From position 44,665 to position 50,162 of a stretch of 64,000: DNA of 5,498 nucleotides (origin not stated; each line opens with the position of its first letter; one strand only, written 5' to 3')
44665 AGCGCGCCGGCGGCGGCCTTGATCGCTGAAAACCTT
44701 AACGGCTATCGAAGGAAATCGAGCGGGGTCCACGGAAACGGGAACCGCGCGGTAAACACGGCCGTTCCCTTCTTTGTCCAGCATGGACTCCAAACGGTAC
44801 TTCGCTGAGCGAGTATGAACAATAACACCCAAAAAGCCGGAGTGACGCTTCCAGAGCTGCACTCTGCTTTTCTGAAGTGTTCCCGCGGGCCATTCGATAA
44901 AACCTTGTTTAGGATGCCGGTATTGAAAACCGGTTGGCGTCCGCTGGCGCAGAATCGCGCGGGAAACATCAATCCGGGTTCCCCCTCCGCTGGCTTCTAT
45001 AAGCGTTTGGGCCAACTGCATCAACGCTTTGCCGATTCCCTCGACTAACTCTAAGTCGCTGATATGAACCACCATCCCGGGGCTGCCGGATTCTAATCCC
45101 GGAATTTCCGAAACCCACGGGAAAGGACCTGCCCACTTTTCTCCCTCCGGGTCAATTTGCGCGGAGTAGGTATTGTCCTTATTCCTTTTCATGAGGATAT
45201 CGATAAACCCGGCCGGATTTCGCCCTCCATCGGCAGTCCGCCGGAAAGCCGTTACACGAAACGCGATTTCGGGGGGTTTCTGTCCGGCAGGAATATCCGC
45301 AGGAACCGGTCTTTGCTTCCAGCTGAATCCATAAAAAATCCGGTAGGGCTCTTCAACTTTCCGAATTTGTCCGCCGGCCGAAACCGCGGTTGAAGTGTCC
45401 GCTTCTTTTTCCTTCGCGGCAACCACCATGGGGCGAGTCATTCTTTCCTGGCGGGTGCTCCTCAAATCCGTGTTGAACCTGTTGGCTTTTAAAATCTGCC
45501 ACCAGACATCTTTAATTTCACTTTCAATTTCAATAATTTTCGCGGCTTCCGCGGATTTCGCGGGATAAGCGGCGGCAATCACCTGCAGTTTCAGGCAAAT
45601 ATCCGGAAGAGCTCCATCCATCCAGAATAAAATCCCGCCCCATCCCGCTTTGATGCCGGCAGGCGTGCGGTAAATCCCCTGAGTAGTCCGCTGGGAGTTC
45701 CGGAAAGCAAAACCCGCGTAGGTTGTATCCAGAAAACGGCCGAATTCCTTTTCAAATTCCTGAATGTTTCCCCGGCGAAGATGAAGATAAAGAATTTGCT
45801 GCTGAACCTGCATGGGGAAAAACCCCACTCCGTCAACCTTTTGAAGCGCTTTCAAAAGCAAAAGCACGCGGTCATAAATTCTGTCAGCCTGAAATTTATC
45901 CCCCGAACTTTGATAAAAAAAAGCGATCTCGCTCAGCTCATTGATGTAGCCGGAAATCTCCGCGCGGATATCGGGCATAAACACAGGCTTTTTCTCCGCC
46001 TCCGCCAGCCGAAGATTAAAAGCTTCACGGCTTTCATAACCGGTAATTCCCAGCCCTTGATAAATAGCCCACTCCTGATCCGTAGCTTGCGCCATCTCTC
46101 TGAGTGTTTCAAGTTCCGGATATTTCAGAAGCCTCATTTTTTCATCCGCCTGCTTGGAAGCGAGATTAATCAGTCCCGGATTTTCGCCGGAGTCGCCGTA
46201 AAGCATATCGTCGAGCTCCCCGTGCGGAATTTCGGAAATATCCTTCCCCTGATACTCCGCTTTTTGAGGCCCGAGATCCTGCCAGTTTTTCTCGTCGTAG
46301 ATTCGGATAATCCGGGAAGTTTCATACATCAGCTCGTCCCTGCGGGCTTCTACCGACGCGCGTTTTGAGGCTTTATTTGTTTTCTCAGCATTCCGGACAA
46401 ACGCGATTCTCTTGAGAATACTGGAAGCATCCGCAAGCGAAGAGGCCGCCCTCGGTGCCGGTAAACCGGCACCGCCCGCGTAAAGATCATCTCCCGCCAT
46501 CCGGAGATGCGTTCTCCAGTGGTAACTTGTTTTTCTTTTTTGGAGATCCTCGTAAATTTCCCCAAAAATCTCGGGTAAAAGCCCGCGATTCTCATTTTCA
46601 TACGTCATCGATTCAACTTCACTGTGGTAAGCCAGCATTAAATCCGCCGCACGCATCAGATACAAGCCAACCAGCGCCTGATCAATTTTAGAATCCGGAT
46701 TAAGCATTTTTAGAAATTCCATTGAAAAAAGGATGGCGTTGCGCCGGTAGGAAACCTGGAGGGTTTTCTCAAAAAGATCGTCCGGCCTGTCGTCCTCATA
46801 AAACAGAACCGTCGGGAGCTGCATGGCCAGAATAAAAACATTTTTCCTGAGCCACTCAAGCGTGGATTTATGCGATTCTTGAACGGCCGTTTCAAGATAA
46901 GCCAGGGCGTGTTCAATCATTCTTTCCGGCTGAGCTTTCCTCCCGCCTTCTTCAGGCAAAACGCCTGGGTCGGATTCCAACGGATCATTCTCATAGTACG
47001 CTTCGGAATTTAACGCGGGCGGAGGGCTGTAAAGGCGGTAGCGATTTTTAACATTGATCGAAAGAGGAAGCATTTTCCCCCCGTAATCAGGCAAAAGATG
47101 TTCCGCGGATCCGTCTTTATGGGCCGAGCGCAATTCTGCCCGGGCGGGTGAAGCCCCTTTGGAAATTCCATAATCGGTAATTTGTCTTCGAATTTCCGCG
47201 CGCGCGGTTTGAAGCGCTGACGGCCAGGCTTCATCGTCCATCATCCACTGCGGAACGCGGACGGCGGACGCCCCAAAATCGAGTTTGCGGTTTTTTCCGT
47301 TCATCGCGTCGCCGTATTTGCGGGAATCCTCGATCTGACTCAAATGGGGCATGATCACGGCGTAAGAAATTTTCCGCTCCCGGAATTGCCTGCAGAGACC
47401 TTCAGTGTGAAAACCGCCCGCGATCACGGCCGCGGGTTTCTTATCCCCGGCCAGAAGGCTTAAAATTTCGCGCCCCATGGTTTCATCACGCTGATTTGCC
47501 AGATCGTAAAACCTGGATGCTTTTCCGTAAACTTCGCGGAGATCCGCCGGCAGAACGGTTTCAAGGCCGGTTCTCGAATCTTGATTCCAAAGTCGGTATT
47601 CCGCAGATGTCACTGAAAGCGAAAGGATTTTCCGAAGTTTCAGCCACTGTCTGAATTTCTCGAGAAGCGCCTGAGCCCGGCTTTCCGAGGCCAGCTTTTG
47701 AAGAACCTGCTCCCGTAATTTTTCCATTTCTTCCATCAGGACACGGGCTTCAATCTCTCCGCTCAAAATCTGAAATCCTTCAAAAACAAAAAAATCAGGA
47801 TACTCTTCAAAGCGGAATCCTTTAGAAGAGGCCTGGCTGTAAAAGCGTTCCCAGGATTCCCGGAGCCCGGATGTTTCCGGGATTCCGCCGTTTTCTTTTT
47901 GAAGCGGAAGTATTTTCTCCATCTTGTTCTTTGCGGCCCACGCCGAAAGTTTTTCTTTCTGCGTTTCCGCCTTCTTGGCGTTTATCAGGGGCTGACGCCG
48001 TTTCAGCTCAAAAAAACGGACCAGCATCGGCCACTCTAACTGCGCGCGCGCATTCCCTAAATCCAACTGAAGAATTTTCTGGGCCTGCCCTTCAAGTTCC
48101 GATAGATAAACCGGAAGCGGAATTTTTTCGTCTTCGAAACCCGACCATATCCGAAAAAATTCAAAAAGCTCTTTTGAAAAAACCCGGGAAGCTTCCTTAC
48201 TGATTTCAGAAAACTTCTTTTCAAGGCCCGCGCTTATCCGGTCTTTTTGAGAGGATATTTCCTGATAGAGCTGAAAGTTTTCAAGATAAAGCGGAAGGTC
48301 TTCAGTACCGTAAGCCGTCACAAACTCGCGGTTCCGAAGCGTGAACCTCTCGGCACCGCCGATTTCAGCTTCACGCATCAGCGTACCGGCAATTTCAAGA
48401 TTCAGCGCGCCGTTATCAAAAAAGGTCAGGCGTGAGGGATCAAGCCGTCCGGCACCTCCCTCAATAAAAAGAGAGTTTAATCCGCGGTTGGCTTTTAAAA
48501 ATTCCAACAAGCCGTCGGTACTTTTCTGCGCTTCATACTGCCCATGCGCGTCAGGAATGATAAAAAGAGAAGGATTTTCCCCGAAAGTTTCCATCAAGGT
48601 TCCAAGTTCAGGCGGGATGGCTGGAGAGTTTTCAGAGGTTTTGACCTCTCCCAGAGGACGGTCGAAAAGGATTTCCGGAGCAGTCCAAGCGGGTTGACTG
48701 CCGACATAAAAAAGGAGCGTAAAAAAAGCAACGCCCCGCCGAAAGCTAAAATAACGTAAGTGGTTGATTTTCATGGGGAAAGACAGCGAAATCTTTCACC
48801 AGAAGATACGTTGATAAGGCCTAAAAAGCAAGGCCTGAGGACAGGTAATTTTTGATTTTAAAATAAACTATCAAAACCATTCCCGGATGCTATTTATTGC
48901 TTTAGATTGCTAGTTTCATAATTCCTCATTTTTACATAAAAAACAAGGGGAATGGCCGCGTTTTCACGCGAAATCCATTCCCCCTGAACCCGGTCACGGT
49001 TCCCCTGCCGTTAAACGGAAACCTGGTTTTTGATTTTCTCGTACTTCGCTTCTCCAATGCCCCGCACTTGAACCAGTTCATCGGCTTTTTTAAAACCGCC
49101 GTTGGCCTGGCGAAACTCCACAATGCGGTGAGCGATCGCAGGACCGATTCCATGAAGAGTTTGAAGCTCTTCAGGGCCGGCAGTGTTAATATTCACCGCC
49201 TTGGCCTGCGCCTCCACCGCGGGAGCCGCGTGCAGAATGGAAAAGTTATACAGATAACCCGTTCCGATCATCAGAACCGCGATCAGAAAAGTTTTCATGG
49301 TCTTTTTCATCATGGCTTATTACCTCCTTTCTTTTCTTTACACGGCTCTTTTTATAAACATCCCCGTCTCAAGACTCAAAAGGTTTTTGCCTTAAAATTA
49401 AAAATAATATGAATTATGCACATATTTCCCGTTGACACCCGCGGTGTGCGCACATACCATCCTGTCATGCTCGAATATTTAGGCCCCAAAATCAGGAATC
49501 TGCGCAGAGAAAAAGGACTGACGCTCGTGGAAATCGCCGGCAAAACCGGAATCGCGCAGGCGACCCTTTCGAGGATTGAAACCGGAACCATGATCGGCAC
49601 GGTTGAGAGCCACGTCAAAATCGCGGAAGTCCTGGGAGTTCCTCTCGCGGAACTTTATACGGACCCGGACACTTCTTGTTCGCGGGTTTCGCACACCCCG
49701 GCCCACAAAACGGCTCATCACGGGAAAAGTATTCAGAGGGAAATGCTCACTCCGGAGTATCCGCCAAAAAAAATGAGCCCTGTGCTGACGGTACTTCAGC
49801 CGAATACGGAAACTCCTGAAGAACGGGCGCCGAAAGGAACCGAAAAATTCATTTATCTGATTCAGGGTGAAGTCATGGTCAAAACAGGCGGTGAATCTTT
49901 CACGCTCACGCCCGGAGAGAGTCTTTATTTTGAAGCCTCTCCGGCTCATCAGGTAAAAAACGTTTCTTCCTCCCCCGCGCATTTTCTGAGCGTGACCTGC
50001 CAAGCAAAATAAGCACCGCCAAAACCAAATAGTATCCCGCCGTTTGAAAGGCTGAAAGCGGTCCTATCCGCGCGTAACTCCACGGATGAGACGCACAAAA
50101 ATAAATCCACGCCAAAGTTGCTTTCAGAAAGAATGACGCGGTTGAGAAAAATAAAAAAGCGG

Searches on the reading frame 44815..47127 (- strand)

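Call 18: search_protein_families(library=pfam, proteins=[window:44815-47127:-], max_evalue=1)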
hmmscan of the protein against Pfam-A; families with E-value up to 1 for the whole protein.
window:44815-47127:- (771 aa): 1 family
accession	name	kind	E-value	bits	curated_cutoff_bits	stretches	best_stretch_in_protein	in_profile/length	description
PF00152.25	tRNA-synt_2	-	0.014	14.9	25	1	74-246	136-307/308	tRNA synthetases class II (D, K and N)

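Call 80: search_protein_families(library=padloc, proteins=[window:44815-47127:-], max_evalue=0.1)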
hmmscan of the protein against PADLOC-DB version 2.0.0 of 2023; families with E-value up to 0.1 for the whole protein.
window:44815-47127:- (771 aa): 0 families

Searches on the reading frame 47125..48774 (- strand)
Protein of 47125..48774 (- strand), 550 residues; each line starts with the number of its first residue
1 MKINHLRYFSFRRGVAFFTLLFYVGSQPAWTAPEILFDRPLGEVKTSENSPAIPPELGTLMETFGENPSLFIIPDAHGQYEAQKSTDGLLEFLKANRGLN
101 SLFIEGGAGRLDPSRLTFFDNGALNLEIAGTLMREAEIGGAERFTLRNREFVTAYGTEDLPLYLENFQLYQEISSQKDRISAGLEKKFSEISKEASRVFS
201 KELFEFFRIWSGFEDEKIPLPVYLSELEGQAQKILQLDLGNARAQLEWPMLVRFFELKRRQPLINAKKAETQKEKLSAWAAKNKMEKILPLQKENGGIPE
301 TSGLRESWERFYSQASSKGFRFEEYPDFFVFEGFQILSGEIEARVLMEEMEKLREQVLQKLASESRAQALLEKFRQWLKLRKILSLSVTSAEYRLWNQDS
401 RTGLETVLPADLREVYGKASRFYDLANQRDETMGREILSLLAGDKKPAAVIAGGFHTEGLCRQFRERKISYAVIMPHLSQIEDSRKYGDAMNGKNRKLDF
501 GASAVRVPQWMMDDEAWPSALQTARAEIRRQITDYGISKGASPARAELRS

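Call 18: search_protein_families(library=pfam, proteins=[window:47125-48774:-], max_evalue=1)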
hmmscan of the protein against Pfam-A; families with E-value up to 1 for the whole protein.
window:47125-48774:- (550 aa): 2 families
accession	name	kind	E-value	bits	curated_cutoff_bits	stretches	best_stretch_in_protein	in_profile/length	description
PF04187.18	Cofac_haem_bdg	-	0.0013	19.2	27.7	1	413-458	159-204/213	Haem-binding uptake, Tiki superfamily, ChaN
PF07631.16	PSD4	-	0.0053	17.7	23.3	1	348-430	33-115/128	Protein of unknown function (DUF1592)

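Call 69: find_homologous_proteins(query=window:47125-48774:-, max_evalue=0.001)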
Query window:47125-48774:- (550 aa): 4 proteins with E <= 0.001 among 8000 candidates.
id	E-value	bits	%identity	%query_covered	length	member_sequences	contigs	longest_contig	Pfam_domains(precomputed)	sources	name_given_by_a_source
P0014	8.2e-61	224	36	68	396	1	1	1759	-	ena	-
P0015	2.2e-25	107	29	80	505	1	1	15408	-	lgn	-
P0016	1.1e-22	98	25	84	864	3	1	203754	PF13487.13,PF01966.29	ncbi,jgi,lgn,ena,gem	-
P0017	3.1e-6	44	26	29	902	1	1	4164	-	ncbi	-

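Call 80: search_protein_families(library=padloc, proteins=[window:47125-48774:-], max_evalue=0.1)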
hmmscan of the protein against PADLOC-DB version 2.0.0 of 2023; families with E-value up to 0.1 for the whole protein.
window:47125-48774:- (550 aa): 1 family
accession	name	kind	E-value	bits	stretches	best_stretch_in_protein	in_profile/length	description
PDLC04597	PDC-M36A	-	0.029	11.2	1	148-201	20-73/457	-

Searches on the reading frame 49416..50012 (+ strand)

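Call 21: search_protein_families(library=pfam, proteins=[window:49416-50012:+], max_evalue=0.001)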
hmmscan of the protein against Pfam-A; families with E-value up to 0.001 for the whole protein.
window:49416-50012:+ (198 aa): 7 families
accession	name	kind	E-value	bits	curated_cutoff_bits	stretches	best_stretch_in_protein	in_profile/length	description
PF07883.17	Cupin_2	-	8.1e-14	51.5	27.2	1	124-193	2-69/70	Cupin domain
PF01381.28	HTH_3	-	9.2e-12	45.3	23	1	26-80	1-55/55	Helix-turn-helix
PF13560.12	HTH_31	-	5.3e-09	36.7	27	1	22-79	2-60/64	Helix-turn-helix domain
PF12844.13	HTH_19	-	9.5e-09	35.5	30.2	1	25-83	3-61/64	Helix-turn-helix domain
PF13443.12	HTH_26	-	2.2e-05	25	22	1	25-83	1-60/63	Cro/C1-type HTH DNA-binding domain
PF05899.18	Cupin_3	-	6.1e-05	23.1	23.5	1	141-174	24-58/74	EutQ-like cupin domain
PF13413.12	HTH_25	-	0.00017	21.8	24.6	1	27-58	3-34/62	Helix-turn-helix domain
